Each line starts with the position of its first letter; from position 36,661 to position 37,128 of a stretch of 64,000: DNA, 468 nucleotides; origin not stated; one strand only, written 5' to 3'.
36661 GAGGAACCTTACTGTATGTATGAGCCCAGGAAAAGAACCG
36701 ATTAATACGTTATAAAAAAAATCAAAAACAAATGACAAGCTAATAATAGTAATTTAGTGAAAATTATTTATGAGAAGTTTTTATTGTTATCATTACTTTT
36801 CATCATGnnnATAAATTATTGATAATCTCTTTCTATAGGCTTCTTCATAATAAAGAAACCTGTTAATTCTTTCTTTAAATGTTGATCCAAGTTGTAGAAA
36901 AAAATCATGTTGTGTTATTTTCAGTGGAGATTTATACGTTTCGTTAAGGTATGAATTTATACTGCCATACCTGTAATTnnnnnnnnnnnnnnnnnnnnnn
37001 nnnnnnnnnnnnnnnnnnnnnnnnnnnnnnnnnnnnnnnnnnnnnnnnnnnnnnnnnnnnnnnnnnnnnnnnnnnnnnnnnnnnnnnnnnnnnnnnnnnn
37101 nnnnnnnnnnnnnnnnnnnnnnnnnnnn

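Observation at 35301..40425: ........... REP-like repeats in REPIN-like inverted pairs, a 20-bp tandem array, and an adjacent HUH/RAYT-like transposase gene that may be catalytically degenerate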

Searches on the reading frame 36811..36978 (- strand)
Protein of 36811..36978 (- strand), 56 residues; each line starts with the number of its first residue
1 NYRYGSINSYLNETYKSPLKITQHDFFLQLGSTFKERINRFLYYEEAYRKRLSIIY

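Call 49: search_protein_families(library=pfam, proteins=[window:36811-36978:-], max_evalue=10)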
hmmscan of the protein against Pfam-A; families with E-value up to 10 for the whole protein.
seq(56 aa): 0 families
